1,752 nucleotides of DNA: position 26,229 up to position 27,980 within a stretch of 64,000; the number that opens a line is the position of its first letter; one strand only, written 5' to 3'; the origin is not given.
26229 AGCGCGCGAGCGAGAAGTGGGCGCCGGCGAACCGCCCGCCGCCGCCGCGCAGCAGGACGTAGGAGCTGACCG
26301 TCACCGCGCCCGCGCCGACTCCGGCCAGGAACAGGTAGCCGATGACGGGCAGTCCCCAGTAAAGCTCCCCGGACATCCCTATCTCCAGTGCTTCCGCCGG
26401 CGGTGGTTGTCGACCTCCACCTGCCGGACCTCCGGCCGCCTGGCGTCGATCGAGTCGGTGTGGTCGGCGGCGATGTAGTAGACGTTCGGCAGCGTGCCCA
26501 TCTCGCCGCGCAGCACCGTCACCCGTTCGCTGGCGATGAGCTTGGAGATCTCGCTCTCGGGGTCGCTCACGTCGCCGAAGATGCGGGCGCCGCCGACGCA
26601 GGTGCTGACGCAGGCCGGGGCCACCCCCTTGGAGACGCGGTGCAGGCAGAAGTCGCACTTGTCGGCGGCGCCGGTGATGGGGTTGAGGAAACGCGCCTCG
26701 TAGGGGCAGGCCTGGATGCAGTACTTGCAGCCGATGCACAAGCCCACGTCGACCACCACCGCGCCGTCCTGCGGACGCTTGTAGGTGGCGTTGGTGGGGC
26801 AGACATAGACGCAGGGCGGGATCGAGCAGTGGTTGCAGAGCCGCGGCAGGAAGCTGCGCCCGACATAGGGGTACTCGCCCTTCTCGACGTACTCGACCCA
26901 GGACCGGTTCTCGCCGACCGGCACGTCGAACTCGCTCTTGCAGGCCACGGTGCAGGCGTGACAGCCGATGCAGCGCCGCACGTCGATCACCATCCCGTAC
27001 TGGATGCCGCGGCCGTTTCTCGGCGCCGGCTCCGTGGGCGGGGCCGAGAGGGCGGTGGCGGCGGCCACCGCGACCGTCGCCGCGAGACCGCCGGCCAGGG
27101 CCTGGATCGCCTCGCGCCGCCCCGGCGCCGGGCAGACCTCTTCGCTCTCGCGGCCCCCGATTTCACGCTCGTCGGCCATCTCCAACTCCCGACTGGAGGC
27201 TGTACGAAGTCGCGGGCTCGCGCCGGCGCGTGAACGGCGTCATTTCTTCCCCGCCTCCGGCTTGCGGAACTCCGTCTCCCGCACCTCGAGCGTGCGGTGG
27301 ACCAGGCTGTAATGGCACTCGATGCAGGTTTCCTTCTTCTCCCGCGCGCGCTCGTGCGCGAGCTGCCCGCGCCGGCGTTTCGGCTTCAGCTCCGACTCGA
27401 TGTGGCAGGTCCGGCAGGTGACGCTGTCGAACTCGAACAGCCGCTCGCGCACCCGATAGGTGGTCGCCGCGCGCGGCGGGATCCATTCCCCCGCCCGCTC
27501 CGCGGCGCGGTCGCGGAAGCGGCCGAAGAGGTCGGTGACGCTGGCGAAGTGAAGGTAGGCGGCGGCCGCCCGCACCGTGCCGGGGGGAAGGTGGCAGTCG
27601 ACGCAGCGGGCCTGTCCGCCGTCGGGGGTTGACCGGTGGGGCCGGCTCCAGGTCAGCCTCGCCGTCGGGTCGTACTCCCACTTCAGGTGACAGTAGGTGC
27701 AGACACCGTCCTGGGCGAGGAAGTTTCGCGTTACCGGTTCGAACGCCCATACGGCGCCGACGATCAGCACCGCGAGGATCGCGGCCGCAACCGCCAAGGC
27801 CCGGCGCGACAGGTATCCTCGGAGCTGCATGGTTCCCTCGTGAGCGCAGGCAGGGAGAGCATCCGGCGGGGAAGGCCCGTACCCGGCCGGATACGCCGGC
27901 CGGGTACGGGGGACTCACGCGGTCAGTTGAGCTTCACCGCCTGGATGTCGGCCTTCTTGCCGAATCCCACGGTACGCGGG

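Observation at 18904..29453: Ten-kb Tat-exported molybdoenzyme cluster in ttrBCA gene order wrapped in four c-type cytochromes: candidate uncharacterised respiratory module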

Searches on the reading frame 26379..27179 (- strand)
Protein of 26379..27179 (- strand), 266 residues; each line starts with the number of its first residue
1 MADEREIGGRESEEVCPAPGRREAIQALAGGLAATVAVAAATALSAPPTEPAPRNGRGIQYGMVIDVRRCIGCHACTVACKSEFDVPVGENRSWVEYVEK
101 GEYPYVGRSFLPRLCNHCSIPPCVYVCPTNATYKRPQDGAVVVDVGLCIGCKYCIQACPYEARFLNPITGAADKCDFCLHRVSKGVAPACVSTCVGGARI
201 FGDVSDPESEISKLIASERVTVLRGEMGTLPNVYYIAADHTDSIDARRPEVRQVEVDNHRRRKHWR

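Call 4: search_protein_families(library=pfam, proteins=[window:26379-27179:-], max_evalue=0.01)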
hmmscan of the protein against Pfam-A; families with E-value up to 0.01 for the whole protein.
window:26379-27179:- (266 aa): 10 families
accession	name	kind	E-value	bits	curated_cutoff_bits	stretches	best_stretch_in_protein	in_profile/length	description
PF13247.11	Fer4_11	-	1.4e-29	102.6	26.2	1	109-203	4-99/100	4Fe-4S dicluster domain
PF13237.11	Fer4_10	-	1.6e-11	44.3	25.5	3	112-159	6-53/53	4Fe-4S dicluster domain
PF12838.12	Fer4_7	-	6.8e-10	39.7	27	2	115-162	2-52/52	4Fe-4S dicluster domain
PF13187.11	Fer4_9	-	4.4e-09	36.7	27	2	69-131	1-51/52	4Fe-4S dicluster domain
PF12797.12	Fer4_2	-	1.2e-08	34.7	24.5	2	62-81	2-21/22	4Fe-4S binding domain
PF00037.32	Fer4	-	3.1e-08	33.5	21.1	2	141-162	1-22/24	4Fe-4S binding domain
PF12837.12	Fer4_6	-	1.7e-05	25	25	1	141-162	2-23/24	4Fe-4S binding domain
PF13534.11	Fer4_17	-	0.00023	22.1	22.2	0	67-85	43-61/61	4Fe-4S dicluster domain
PF12800.12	Fer4_4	-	0.0057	17.4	24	0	69-81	3-15/17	4Fe-4S binding domain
PF12798.12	Fer4_3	-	0.0079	17.4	27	0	148-162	1-15/15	4Fe-4S binding domain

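Call 5: search_protein_families(library=ncbifam, proteins=[window:26379-27179:-], max_evalue=0.01)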
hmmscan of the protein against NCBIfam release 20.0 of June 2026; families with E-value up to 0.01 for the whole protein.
window:26379-27179:- (266 aa): 51 families (the best 25 are shown)
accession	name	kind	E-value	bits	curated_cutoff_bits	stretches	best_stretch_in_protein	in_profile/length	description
NF011569.0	PRK14993.1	equivalog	4.6e-69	232.6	416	1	43-240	25-226/244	tetrathionate reductase subunit TtrB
NF045797.1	DsrO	equivalog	1.3e-61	208.1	200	1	21-236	5-234/235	sulfate reduction electron transfer complex DsrMKJOP subunit DsrO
TIGR03149.1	cyt_nit_nrfC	equivalog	1.4e-56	191.3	377.6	1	28-240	10-220/225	cytochrome c nitrite reductase Fe-S protein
NF041715.1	arsenate_red_ArrB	equivalog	8.2e-50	169.5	450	2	60-163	2-104/233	arsenate respiratory reductase iron-sulfur subunit ArrB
TIGR03478.1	DMSO_red_II_bet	subfamily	2.8e-48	164.5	480.7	2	93-238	109-255/321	DMSO reductase family type II enzyme, iron-sulfur subunit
NF042979.1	EthbenzDh_ebdB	equivalog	3.7e-40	137.9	740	2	93-237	131-276/354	ethylbenzene dehydrogenase subunit beta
TIGR02951.1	DMSO_dmsB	equivalog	3.4e-39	134.4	214.1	1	60-206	1-155/161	DMSO/selenate family reductase complex B subunit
NF041782.1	mnquin_red_QrcC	equivalog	5.9e-34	117.8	400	2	61-166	1-119/239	menaquinone reductase iron-sulfur cluster-binding subunit QrcC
TIGR01660.1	narH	equivalog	7.8e-31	107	524.05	2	101-214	169-282/492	nitrate reductase subunit beta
NF008134.0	PRK10882.1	equivalog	6e-29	101.1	263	2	108-219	106-223/329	hydrogenase 2 operon protein HybA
NF045715.1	sulf_resp_HmcB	equivalog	3.1e-24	85.6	420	2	110-206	102-200/307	sulfate respiration complex iron-sulfur protein HmcB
TIGR01582.1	FDH-beta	equivalog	3.7e-24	85.3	334.7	2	115-215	93-193/283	formate dehydrogenase subunit beta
NF038355.1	FDH3_beta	equivalog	5.9e-24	85.1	240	1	63-178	5-121/180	formate dehydrogenase FDH3 subunit beta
NF009451.0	PRK12809.1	equivalog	1.1e-16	60.3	1154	1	64-198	6-133/639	formate-dependent uric acid utilization protein YgfT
NF009408.0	PRK12769.1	equivalog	4.2e-15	54.9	1003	1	64-198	6-141/659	formate-dependent uric acid utilization protein AegA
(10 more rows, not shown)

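Call 71: search_dna_similar(query=window:26379-27179:-, collection=plasmids, mode=protein, max_rows=40)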
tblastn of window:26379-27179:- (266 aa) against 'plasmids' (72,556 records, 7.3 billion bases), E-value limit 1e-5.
Records with a match: 874; places in all: 1063; records where one place covers at least 80% of the query: 1.
Best place of each record, by identity: <60% 874.
By first word of the organism name: Escherichia 215; Ralstonia 134; Sinorhizobium 56; Pseudosulfitobacter 47; Azospirillum 33; Salmonella 24; Paracoccus 20; Klebsiella 20; Citrobacter 15; Rhizobium 15; and 111 more.
By predicted mobility (MOB-suite, as given by PLSDB): non-mobilizable 503; mobilizable 244; conjugative 127.
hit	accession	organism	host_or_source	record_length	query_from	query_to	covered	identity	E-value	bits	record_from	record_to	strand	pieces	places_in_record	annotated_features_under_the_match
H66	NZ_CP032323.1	Azospirillum argentinense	soil sample,Agricultural field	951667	60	264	77%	51.7%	9e-60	211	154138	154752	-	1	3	sulfate reduction electron transfer complex DsrMKJOP subunit DsrO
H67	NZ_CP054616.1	Azospirillum oryzae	cell culture,soil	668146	60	239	68%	58.3%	5e-62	217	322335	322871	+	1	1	dsrO: sulfate reduction electron transfer complex DsrMKJOP subunit DsrO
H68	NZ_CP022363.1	Azospirillum sp. TSH58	single cell,paddy soils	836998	60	264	77%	51.2%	5e-61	214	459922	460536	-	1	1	sulfate reduction electron transfer complex DsrMKJOP subunit DsrO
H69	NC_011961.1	Thermomicrobium roseum DSM 5159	-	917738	60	252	73%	53.9%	7e-59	208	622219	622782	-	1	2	4Fe-4S dicluster domain-containing protein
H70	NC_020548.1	Azoarcus sp. KH32C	-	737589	60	261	76%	51.2%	5e-65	226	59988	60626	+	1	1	4Fe-4S dicluster domain-containing protein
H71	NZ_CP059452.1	Azospirillum brasilense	Prokaryotes,soil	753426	60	264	77%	50.2%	1e-59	211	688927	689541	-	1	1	sulfate reduction electron transfer complex DsrMKJOP subunit DsrO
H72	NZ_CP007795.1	Azospirillum argentinense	Triticum aestivum L.,Root,wheat ...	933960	60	239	68%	56.1%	1e-59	211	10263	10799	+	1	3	sulfate reduction electron transfer complex DsrMKJOP subunit DsrO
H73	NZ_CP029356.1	Azospirillum thermophilum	cell culture,hot spring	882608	60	239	68%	56.1%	7e-59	208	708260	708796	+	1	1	dsrO: sulfate reduction electron transfer complex DsrMKJOP subunit DsrO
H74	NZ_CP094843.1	Enterobacter ludwigii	cell culture,tailing mud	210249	44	244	76%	50.0%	2e-60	213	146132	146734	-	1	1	dsrO: sulfate reduction electron transfer complex DsrMKJOP subunit DsrO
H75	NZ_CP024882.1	Citrobacter freundii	-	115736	44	244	76%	50.0%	4e-60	212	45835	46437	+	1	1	sulfate reduction electron transfer complex DsrMKJOP subunit DsrO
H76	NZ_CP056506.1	Citrobacter freundii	culture,Wastewater influent sample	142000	44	244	76%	50.0%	4e-60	212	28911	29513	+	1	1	dsrO: sulfate reduction electron transfer complex DsrMKJOP subunit DsrO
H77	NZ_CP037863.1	Citrobacter arsenatis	cell culture,sediment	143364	44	244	76%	50.0%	4e-60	212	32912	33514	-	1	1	dsrO: sulfate reduction electron transfer complex DsrMKJOP subunit DsrO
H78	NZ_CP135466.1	Citrobacter freundii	Homo sapiens,bacterial culture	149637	44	244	76%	50.0%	4e-60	212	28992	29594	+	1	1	sulfate reduction electron transfer complex DsrMKJOP subunit DsrO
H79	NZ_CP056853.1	Citrobacter freundii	culture,Freshwater sample from ...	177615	44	244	76%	50.0%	4e-60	212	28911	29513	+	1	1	dsrO: sulfate reduction electron transfer complex DsrMKJOP subunit DsrO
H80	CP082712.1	Salmonella enterica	ground turkey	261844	44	244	76%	50.0%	4e-60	212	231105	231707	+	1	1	4Fe-4S dicluster domain-containing protein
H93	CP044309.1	Escherichia coli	Chicken meat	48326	61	239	67%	53.0%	2e-55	198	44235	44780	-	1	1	ttrB: tetrathionate reductase subunit TtrB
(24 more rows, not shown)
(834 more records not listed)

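Call 72: get_annotated_region(hit=H93, flank=7000)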
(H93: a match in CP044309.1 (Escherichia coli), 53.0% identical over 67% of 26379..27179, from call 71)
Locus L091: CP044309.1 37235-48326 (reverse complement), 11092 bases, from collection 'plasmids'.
description: Escherichia coli strain C27A plasmid pC27A-4, complete sequence
organism: Escherichia coli (NCBI taxid 562)
taxonomy: Bacteria; Pseudomonadota; Gammaproteobacteria; Enterobacterales; Enterobacteriaceae; Escherichia; Escherichia coli
host: -; source: Chicken meat; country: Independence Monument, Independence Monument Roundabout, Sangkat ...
typing (MOB-suite, as given by PLSDB): mobilizable; replicon IncFIA,IncX1
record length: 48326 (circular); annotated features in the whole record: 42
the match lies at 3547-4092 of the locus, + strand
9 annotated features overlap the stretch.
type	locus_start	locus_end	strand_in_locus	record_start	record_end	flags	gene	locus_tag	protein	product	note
CDS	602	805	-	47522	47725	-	fumD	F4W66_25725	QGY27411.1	fumarate hydratase FumD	-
CDS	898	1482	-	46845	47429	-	ttrR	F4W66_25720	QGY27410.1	two-component system response regulator TtrR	-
CDS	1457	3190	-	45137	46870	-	-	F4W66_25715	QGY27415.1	sensor histidine kinase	-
CDS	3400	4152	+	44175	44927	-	ttrB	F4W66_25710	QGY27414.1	tetrathionate reductase subunit TtrB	-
CDS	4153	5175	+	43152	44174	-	ttrC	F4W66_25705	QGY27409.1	tetrathionate reductase subunit TtrC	-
CDS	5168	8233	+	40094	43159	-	ttrA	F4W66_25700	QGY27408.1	tetrathionate reductase subunit TtrA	-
CDS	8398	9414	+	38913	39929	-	-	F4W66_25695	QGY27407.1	IS5-like element IS5 family transposase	-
CDS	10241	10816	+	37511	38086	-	-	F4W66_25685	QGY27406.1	recombinase family protein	-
CDS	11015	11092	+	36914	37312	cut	-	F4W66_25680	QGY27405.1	ester cyclase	-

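Call 73: get_annotated_region(hit=H77, flank=9000)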
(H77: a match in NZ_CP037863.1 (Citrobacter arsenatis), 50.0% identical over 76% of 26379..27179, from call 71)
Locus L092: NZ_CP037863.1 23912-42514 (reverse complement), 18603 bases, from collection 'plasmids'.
description: Citrobacter arsenatis strain LY-1 plasmid unnamed2, complete sequence
organism: Citrobacter arsenatis (NCBI taxid 2546350)
taxonomy: Bacteria; Pseudomonadota; Gammaproteobacteria; Enterobacterales; Enterobacteriaceae; Citrobacter; Citrobacter arsenatis
host: -; source: cell culture,sediment; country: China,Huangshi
typing (MOB-suite, as given by PLSDB): conjugative; replicon IncFII; relaxase MOBF; mating-pair formation MPF_F
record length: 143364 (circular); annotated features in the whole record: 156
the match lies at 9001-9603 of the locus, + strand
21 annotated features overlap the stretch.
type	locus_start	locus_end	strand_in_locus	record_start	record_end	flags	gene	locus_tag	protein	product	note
CDS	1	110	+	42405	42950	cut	-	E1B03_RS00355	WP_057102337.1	sigma-70 family RNA polymerase sigma factor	GO:0006352 - DNA-templated transcription initiation [Evidence IEA]; GO:0006355 - regulation of DNA-templated ...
CDS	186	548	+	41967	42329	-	-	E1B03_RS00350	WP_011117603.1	arsenic metallochaperone ArsD family protein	GO:0045892 - negative regulation of DNA-templated transcription [Evidence IEA]; GO:0046685 - response to ...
CDS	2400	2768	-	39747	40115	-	-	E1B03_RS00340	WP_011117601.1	winged helix-turn-helix domain-containing protein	-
CDS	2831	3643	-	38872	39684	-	-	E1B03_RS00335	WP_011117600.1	sulfite exporter TauE/SafE family protein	GO:0006810 - transport [Evidence IEA]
CDS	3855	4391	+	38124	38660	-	-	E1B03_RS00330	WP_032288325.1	GNAT family N-acetyltransferase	-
predicted_resistance_gene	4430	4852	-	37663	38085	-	arsC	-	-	glutaredoxin-dependent arsenate reductase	predicted by amrfinderplus; class ARSENIC; identity 99.29%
predicted_resistance_gene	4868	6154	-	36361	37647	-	arsB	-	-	arsenite efflux transporter membrane subunit ArsB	predicted by amrfinderplus; class ARSENIC; identity 98.83%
CDS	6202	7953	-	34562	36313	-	arsA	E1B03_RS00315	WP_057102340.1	arsenite efflux transporter ATPase subunit ArsA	-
predicted_resistance_gene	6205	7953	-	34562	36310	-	arsA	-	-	arsenite efflux transporter ATPase subunit ArsA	predicted by amrfinderplus; class ARSENIC; identity 95.03%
predicted_resistance_gene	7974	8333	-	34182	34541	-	arsD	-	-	arsenite efflux transporter metallochaperone ArsD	predicted by amrfinderplus; class ARSENIC; identity 95.0%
CDS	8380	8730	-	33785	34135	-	-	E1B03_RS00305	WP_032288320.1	transcriptional regulator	-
CDS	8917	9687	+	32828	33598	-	dsrO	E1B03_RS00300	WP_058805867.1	sulfate reduction electron transfer complex DsrMKJOP subunit DsrO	GO:0019420 - dissimilatory sulfate reduction [Evidence IEA]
CDS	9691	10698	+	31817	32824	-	-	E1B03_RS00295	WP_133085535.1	hypothetical protein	-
CDS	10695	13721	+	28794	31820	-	-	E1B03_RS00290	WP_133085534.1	molybdopterin-dependent oxidoreductase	-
CDS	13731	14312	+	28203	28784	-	-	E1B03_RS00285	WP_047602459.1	hypothetical protein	-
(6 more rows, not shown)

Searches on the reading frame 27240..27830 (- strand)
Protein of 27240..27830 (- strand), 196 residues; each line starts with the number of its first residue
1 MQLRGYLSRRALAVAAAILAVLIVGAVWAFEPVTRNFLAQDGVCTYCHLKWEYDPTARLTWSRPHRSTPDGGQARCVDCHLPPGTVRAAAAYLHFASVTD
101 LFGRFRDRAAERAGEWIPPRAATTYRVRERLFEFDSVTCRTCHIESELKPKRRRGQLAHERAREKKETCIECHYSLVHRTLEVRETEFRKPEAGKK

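Call 4: search_protein_families(library=pfam, proteins=[window:27240-27830:-], max_evalue=0.01)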
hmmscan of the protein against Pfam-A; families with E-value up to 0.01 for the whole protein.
window:27240-27830:- (196 aa): 5 families
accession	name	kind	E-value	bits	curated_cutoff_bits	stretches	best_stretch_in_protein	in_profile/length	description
PF03264.19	Cytochrom_NNT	-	3.2e-23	82.8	24.1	1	13-181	8-172/174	NapC/NirT cytochrome c family, N-terminal region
PF14522.11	Cytochrome_C7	-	1.5e-06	28.4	24.8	1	136-175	13-50/67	Cytochrome c7 and related cytochrome c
PF22113.1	Mtrc-MtrF_II-IV_dom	-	3e-05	24.1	30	0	138-175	8-37/176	Outer membrane cytochrome MtrC/MtrF-like, domains II/IV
PF14537.11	Cytochrom_c3_2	-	8.5e-05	23.4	25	0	40-80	25-64/79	Cytochrome c3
PF02085.21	Cytochrom_CIII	-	0.00029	21.6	22.9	1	137-179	47-88/101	Class III cytochrome C family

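Call 5: search_protein_families(library=ncbifam, proteins=[window:27240-27830:-], max_evalue=0.01)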
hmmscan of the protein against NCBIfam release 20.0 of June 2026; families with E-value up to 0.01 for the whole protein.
window:27240-27830:- (196 aa): 9 families
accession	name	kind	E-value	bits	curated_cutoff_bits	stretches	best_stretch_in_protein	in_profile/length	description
TIGR02161.1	napC_nirT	subfamily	5e-13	49.3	310.6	1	18-179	21-180/185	periplasmic nitrate (or nitrite) reductase c-type cytochrome, NapC/NirT family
TIGR02162.1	torC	equivalog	4.6e-12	45.9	478.2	1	37-180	40-180/387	pentaheme c-type cytochrome TorC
NF011606.0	PRK15032.1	equivalog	1.5e-10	40.8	455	1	31-190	35-190/390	pentaheme c-type cytochrome TorC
TIGR03153.1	cytochr_NrfH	equivalog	1.9e-07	31.2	134.2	1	19-88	5-67/138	cytochrome c nitrite reductase small subunit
NF007906.0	PRK10617.1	equivalog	1.7e-06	28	349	1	61-187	72-197/200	cytochrome c-type protein NapC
TIGR03508.1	decahem_SO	subfamily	3.1e-05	23.6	192.2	0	138-174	119-151/258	DmsE family decaheme c-type cytochrome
NF045713.1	CxxCH_16_HmcA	equivalog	0.0015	17.2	400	0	138-177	200-237/541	sulfate respiration complex hexadecaheme cytochrome HmcA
TIGR04315.1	octaheme_Shew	subfamily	0.0017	17.5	375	0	136-180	187-233/440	tetrathionate reductase family octaheme c-type cytochrome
TIGR03507.1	decahem_SO1788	subfamily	0.0022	16.5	209.3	0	137-174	270-303/672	OmcA/MtrC family decaheme c-type cytochrome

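Call 62: search_solved_structures(query=window:27240-27830:-, max_evalue=0.01)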
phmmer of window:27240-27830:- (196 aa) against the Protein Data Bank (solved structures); distinct sequences matched with E-value up to 0.01: 0.

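Call 102: find_homologous_proteins(query=window:27240-27830:-, max_evalue=0.00001)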
Query window:27240-27830:- (196 aa): 245 proteins with E <= 0.00001 among 2180 candidates; the best 120 are listed.
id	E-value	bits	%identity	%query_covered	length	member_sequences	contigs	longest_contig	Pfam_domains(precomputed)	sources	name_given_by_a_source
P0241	3.8e-130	449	100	100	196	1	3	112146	PF03264.20,PF14522.12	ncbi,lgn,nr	ncbi:MAG: NapC/NirT family cytochrome c [Proteobacteria bacterium]|nr:NapC/NirT family cytochrome c 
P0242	8.9e-85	301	64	100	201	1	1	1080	PF03264.20,PF14522.12,PF22113.2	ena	-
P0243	1.4e-79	284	62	100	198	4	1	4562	PF03264.20,PF14522.12,PF22113.2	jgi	jgi:nitrate/TMAO reductase-like tetraheme cytochrome c subunit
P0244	2.4e-79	284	62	100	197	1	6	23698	PF03264.20,PF02085.22,PF14522.12,PF22113.2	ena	-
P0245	2.1e-78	281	61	100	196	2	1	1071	PF03264.20,PF02085.22,PF14522.12,PF22113.2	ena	-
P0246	3.5e-78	280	62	96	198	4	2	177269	PF03264.20,PF02085.22,PF14522.12,PF22113.2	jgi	jgi:cytochrome c-type protein NapC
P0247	8.9e-77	275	62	100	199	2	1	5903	PF03264.20,PF14522.12,PF22113.2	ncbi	-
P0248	1.2e-76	275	62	100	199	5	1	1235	PF14537.12,PF03264.20,PF14522.12,PF22113.2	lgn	-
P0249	2.5e-76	274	61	100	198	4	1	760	PF03264.20,PF14522.12,PF22113.2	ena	-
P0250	3.8e-76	273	65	86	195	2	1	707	PF09699.16,PF14537.12,PF03264.20,PF14522.12,PF22113.2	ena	-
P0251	7.7e-76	272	65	87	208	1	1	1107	PF03264.20,PF02085.22,PF14522.12,PF22113.2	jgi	-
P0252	9.2e-76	272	62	95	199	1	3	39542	PF14537.12,PF03264.20,PF14522.12,PF22113.2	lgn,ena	-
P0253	1.1e-75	272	59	98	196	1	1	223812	PF14537.12,PF03264.20,PF14522.12,PF22113.2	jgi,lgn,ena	-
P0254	2.1e-75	271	57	100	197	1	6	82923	PF14537.12,PF03264.20,PF14522.12,PF22113.2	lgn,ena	-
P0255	2.7e-75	270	61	98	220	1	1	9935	PF03264.20,PF14522.12,PF22113.2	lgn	-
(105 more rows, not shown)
